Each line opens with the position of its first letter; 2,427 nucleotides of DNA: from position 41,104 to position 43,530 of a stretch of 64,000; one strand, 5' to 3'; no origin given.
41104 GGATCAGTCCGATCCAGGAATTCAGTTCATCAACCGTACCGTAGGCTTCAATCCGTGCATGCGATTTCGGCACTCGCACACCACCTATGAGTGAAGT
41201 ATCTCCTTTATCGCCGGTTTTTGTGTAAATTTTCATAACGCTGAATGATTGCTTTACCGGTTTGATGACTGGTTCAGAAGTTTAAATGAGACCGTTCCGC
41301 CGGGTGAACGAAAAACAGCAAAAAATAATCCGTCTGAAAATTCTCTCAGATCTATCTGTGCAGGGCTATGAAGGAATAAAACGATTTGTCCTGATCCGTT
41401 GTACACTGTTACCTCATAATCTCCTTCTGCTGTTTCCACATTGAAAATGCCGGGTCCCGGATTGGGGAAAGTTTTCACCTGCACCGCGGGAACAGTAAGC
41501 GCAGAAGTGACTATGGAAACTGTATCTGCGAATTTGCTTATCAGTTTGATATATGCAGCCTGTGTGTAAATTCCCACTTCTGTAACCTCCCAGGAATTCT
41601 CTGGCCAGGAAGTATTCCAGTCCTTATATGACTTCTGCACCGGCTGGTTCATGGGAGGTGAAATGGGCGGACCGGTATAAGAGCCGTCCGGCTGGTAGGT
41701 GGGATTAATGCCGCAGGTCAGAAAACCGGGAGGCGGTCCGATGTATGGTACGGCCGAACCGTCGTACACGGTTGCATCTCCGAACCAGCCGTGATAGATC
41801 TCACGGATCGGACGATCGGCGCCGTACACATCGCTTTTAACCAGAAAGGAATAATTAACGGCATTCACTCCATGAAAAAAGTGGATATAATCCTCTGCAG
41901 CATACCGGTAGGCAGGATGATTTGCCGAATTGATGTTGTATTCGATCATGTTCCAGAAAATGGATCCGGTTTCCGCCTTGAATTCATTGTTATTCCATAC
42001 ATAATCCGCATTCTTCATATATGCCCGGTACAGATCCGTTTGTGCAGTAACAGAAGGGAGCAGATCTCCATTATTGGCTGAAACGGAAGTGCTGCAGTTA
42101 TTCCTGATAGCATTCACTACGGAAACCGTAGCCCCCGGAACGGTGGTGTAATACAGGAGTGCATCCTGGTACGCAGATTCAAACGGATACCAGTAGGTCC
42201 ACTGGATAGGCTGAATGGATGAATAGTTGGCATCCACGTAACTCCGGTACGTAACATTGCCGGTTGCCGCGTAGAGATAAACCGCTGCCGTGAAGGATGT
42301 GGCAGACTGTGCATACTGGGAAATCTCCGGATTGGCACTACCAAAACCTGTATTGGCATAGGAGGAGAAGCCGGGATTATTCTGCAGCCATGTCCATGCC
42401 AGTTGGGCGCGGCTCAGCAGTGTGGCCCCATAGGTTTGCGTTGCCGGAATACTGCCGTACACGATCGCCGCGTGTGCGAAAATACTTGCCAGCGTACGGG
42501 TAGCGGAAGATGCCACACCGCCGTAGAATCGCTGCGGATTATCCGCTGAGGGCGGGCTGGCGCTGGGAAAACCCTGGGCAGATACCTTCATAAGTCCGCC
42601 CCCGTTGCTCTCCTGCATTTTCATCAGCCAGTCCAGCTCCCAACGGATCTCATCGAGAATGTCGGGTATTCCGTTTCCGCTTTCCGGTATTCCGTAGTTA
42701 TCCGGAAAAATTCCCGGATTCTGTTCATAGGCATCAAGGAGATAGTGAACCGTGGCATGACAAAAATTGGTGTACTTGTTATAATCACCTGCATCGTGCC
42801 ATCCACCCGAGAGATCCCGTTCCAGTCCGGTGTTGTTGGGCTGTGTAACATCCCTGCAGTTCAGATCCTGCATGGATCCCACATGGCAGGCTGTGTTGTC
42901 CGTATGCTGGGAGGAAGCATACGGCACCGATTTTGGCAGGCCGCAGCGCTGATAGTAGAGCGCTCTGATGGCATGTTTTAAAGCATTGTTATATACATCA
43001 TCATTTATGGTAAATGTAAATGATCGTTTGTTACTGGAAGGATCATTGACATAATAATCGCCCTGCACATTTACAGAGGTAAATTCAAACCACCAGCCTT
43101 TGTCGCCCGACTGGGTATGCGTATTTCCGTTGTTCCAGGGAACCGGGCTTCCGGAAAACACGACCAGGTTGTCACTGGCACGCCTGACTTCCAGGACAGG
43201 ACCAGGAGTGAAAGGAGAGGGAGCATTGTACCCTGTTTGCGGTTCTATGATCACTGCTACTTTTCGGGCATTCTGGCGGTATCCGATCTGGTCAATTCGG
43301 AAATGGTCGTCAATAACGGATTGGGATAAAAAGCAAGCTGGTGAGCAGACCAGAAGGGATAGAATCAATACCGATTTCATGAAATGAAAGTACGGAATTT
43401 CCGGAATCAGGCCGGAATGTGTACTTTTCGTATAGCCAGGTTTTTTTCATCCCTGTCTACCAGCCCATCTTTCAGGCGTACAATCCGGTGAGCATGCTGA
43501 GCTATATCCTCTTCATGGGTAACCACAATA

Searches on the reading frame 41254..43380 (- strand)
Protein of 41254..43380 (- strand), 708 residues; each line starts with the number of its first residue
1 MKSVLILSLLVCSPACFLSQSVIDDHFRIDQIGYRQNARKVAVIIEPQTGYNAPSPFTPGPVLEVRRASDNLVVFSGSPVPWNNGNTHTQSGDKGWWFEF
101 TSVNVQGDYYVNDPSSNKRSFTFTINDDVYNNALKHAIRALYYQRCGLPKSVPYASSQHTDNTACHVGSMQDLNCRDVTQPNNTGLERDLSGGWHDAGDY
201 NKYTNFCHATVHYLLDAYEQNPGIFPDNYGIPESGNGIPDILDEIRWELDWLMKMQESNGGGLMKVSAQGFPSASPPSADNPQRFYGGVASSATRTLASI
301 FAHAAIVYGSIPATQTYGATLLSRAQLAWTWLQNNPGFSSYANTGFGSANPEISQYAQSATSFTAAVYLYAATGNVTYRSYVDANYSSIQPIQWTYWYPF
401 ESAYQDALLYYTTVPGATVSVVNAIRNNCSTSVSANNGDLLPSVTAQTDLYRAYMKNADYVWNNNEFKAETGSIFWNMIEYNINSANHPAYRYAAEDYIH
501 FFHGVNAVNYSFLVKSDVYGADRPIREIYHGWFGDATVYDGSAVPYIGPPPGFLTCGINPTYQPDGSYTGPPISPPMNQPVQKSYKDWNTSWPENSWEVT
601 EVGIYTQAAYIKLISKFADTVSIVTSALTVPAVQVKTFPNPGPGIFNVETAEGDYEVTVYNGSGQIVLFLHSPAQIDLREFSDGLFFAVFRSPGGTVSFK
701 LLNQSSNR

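Call 55: search_protein_families(library=pfam, proteins=[window:41254-43380:-], max_evalue=0.001)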
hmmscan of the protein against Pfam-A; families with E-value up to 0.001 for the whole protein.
window:41254-43380:- (708 aa): 3 families
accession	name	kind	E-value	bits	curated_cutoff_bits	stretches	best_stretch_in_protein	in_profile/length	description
PF00759.25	Glyco_hydro_9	-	3e-51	175.5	27.7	1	130-612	1-442/444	Glycosyl hydrolase family 9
PF02927.20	CelD_N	-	4e-09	37.5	24.6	1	26-112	5-80/86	Cellulase N-terminal ig-like domain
PF18962.6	Por_Secre_tail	-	0.0001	23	27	1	638-698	2-70/75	Secretion system C-terminal sorting domain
